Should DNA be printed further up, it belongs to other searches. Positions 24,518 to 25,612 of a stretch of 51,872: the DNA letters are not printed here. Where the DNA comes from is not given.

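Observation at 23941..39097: Diverged inverted-repeat pair of DnaA-box-rich non-coding elements brackets a 14-kb block containing gyrB-gyrA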

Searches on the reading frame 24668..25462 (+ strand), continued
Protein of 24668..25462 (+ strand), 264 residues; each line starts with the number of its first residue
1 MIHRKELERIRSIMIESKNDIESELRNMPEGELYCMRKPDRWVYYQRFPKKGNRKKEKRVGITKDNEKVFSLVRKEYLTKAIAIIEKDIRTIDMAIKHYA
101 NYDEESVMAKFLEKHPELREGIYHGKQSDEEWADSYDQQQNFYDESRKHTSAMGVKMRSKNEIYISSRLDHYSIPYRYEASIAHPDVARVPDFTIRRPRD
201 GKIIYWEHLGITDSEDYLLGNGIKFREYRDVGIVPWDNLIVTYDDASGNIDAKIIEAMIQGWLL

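Call 42: find_encoding_contigs(protein=P0023, flank=10000, max_places=3)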
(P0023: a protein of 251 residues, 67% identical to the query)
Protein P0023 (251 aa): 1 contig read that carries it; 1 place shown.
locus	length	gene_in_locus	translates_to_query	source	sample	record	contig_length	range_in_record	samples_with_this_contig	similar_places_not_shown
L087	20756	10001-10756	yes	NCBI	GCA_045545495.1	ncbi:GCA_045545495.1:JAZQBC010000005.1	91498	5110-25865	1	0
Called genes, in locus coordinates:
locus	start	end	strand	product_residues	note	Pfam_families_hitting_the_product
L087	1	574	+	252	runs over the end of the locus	PF00561:Abhydrolase_1, PF12697:Abhydrolase_6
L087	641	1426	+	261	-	PF02535:Zip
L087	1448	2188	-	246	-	PF00106:adh_short, PF08659:KR, PF23441:SDR (weak), PF13561:adh_short_C2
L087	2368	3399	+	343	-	PF12844:HTH_19, PF01381:HTH_3, PF13560:HTH_31 (weak), PF07022:Phage_CI_repr (weak)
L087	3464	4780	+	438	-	PF13306:LRR_5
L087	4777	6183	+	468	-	PF13203:DUF2201_N, PF09967:DUF2201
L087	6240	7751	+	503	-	PF20030:bpMoxR (weak), PF00004:AAA, PF07728:AAA_5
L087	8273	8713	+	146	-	PF01451:LMWPc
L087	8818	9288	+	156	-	PF00588:SpoU_methylase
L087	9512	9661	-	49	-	-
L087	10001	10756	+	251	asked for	-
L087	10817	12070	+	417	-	PF00350:Dynamin_N (faint), PF13167:GTP-bdg_N, PF16360:GTP-bdg_M, PF01926:MMR_HSR1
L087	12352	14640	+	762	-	PF09371:Tex_N, PF22706:Tex_central_region, PF16921:Tex_YqgF, PF14635:HHH_7, PF12836:HHH_3, PF17674:HHH_9, PF00575:S1, PF23459:S1_RRP5, +1 more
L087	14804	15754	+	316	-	PF00389:2-Hacid_dh, PF02826:2-Hacid_dh_C, PF03446:NAD_binding_2 (weak)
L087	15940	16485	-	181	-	PF14512:TM1586_NiRdase (weak), PF00881:Nitroreductase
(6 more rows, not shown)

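Call 43: find_encoding_contigs(protein=P0033, flank=10000, max_places=3)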
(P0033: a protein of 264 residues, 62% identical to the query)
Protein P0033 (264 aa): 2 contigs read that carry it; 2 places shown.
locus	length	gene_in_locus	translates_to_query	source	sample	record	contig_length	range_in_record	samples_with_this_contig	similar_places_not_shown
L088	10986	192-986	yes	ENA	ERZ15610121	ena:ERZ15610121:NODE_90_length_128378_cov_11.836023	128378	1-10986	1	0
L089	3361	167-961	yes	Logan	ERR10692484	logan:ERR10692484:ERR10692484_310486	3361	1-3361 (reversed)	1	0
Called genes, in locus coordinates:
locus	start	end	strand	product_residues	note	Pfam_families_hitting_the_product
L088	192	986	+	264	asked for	-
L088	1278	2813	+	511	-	PF00474:SSF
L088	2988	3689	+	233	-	PF00160:Pro_isomerase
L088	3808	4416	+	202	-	PF00293:NUDIX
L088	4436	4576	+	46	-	-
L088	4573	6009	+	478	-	PF16980:CitMHS_2, PF03600:CitMHS (weak)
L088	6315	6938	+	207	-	PF01725:Ham1p_like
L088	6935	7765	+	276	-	PF03631:Virul_fac_BrkB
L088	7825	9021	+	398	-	PF00155:Aminotran_1_2, PF01041:DegT_DnrJ_EryC1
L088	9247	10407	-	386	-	PF00389:2-Hacid_dh, PF02826:2-Hacid_dh_C, PF03446:NAD_binding_2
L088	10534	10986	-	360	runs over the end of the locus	PF00266:Aminotran_5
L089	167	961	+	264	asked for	-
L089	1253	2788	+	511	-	PF00474:SSF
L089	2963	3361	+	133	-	?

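Call 45: predict_structure(alignment_id=A2)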
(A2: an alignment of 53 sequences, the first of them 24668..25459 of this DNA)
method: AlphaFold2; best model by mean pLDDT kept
length: 264 residues; sequences in the alignment: 53
mean_pLDDT: 85.4   pTM: 0.50
mean pLDDT of the five models: 85.4, 83.4, 83.1, 82.9, 81.1
residues with pLDDT >= 90: 114; 70-90: 122; 50-70: 28; < 50: 0
segments of 3 or more residues with pLDDT < 50: none
pLDDT, mean of each block of 10 residues (from residue 1): 84 96 95 94 94 85 95 97 96 92 82 75 65 68 67 77 89 88 77 87 88 79 89 90 83 89 88
secondary structure, 60 per line:
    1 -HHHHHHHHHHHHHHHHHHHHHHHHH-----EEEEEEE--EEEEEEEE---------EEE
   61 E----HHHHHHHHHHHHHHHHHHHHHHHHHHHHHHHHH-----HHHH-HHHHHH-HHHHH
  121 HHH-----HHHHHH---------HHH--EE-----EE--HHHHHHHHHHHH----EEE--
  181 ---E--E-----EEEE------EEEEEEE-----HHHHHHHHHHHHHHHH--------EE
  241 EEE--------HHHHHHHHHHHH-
elements in order: H2-26 E32-38 E41-48 E58-61 H66-98 H104-107 H109-114 H116-123 H129-134 H160-171 E176-178 E193-196 E203-209 H215-230 E239-243 H252-263

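Call 47: find_encoding_contigs(protein=P0003, flank=3000, max_places=6)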
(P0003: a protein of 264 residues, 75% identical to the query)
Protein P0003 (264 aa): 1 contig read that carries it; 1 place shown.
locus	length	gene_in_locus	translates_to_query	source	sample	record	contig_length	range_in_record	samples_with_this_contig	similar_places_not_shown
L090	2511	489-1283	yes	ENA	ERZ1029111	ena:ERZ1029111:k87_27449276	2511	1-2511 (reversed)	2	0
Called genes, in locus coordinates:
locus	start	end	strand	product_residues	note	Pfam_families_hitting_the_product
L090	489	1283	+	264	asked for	-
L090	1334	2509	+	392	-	?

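Call 48: find_encoding_contigs(protein=P0008, flank=3000, max_places=6)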
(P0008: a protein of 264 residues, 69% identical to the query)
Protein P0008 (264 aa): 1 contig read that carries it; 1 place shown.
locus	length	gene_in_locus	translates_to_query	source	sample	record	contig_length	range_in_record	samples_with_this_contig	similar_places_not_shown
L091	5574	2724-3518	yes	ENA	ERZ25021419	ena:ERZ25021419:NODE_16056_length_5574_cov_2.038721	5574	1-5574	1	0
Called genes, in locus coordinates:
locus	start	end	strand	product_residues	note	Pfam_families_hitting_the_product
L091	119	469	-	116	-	-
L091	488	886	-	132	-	-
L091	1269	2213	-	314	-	PF24838:8xMP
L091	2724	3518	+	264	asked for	-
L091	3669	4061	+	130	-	PF22636:FlK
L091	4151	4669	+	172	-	PF03358:FMN_red, PF12682:Flavodoxin_4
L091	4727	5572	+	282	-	?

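Call 49: find_encoding_contigs(protein=P0010, flank=3000, max_places=6)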
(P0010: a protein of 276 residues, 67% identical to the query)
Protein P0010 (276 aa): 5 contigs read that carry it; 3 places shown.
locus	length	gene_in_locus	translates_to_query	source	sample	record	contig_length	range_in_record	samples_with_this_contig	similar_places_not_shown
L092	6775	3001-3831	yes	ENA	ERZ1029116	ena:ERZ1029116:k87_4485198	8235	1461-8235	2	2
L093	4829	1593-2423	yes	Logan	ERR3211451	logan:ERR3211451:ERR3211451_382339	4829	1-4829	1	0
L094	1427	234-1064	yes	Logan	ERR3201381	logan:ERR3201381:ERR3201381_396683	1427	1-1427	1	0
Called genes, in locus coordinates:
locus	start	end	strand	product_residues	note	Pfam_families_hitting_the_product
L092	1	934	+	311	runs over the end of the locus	PF00135:COesterase, PF20434:BD-FAE, PF07859:Abhydrolase_3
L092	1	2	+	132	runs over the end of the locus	PF01243:PNPOx_N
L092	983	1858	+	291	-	PF05154:TM2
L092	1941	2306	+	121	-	-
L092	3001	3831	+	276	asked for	-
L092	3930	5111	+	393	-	PF00248:Aldo_ket_red, PF13183:Fer4_8 (weak)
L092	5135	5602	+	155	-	PF02525:Flavodoxin_2 (weak), PF03358:FMN_red (faint), PF12682:Flavodoxin_4, PF12724:Flavodoxin_5 (faint)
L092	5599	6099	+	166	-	PF10469:AKAP7_NLS (weak), PF02834:LigT_PEase, PF13563:2_5_RNA_ligase2, PF02834:LigT_PEase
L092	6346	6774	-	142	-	?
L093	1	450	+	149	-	?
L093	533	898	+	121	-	-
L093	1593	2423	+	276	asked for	-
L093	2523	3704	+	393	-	PF00248:Aldo_ket_red, PF13183:Fer4_8 (weak)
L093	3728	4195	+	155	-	PF02525:Flavodoxin_2 (weak), PF03358:FMN_red (faint), PF12682:Flavodoxin_4, PF12724:Flavodoxin_5 (faint)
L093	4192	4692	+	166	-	PF10469:AKAP7_NLS (weak), PF02834:LigT_PEase, PF13563:2_5_RNA_ligase2, PF02834:LigT_PEase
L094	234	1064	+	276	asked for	-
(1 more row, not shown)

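Call 51: fold_search(model_id=the predicted structure, library=pdb)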
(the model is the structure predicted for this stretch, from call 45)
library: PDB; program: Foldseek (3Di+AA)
matches with E <= 10: 173; with E <= 0.001: 0
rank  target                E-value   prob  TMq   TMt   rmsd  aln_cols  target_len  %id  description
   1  4qbn_A                5.1e-03  1.00  0.23  0.55   4.9       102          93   18  VRR_NUC domain (released 2014-09-10)
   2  8gh6_A                2.2e-02  0.98  0.24  0.09   6.8       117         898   12  Bombyx mori R2 retrotransposon initiating target-primed reverse transcription (released 2023-04-05)
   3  8iby_C                6.9e-02  0.90  0.23  0.09   6.8       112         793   11  Structure of R2 with 5'ORF (released 2023-09-20)
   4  2eo0_B                7.7e-02  0.44  0.18  0.30   7.8       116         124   22  Crystal Structure of Holliday Junction Resolvase ST1444 (released 2007-10-02)
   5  8ibw_C                1.0e-01  0.30  0.23  0.08  20.2       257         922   10  Structure of R2 with 3'UTR and DNA in binding state (released 2023-09-20)
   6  8ibz_C                1.2e-01  0.75  0.22  0.09   7.0       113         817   12  Structure of R2 with 5'ORF and 3'UTR (released 2023-09-20)
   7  6p4o_D                1.7e-01  0.87  0.26  0.16   4.0       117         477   11  Complex of XPB helicase with Bax1 endonuclease from Sulfurisphaera tokodaii at 3.15 Angstroms resolution (released 2020-06-03)
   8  4tkd_C                1.8e-01  0.80  0.22  0.41   5.3        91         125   20  Sulfolobus solfataricus HJC mutants (released 2015-08-12)
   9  7lvv_C                2.0e-01  0.87  0.26  0.44   6.5       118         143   14  cryoEM structure DrdV-DNA complex (released 2021-03-17)
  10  7lvv_D                2.1e-01  0.75  0.25  0.40   4.8       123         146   15  cryoEM structure DrdV-DNA complex (released 2021-03-17)
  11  6nr8_5                3.4e-01  0.23  0.13  0.24  13.6       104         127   15  hTRiC-hPFD Class6 (released 2019-06-19)
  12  2vld_B                4.0e-01  0.33  0.22  0.24   7.9       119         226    9  crystal structure of a repair endonuclease from Pyrococcus abyssi (released 2009-05-19)
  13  7lo5_B                4.3e-01  0.66  0.25  0.08   4.8       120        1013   15  cryoEM structure DrdV-DNA complex (released 2021-03-17)
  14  2inb                  4.5e-01  0.28  0.21  0.36   7.0       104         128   10  Crystal structure of an XisH family protein (ZP_00107633.1) from Nostoc punctiforme PCC 73102 at 1.60 A resolution (released 2006-10-24)
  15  9c3c_n                4.5e-01  0.25  0.13  0.18  11.7        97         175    7  Cryo-EM structure of native dystrophin-glycoprotein complex (DGC) (released 2024-10-23)
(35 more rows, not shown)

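Call 60: search_dna_similar(query=window:24668-25459:+, collection=plasmids, mode=protein, max_evalue=0.001)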
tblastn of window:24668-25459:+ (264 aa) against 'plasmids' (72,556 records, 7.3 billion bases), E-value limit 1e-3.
Records with a match: 8; places in all: 8; records where one place covers at least 80% of the query: 0.
Best place of each record, by identity: <60% 8.
By first word of the organism name: Rhizobium 2; Vibrio 1; Chondrinema 1; Aulosira 1; Hymenobacter 1; Paracoccus 1; Bartonella 1.
By predicted mobility (MOB-suite, as given by PLSDB): non-mobilizable 5; mobilizable 2; conjugative 1.
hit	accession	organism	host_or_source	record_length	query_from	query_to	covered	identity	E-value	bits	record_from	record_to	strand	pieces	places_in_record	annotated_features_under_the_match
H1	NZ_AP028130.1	Vibrio fluvialis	Homo sapiens,Stool sample from a ...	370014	136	263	48%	33.3%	1e-11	72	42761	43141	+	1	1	AAA family ATPase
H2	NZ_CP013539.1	Rhizobium phaseoli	Phaseolus vulgaris,Whole ...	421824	142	258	44%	33.3%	5e-7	58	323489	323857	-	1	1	AAA family ATPase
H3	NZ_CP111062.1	Chondrinema litorale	Seaweed,red alga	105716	142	260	45%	30.2%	5e-6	55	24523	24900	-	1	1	ATP-dependent RecD-like DNA helicase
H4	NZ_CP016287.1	Rhizobium leguminosarum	Vavilovia formosa,cell culture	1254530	142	233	35%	34.8%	9e-7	57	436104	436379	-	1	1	record has no annotation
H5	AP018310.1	Aulosira laxa NIES-50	-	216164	149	242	36%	31.6%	2e-4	50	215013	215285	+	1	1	ATP-dependent DNA helicase RecQ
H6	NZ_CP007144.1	Hymenobacter swuensis DY53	-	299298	138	217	30%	37.0%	2e-6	56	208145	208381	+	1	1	AAA family ATPase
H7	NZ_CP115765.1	Paracoccus sp. SCSIO 75233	cell culture,sediment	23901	134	217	32%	32.9%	5e-5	52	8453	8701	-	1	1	AAA family ATPase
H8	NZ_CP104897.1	Bartonella sp. HY406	pure-culture,feces of bat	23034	138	219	31%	33.7%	2e-5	53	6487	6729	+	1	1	AAA family ATPase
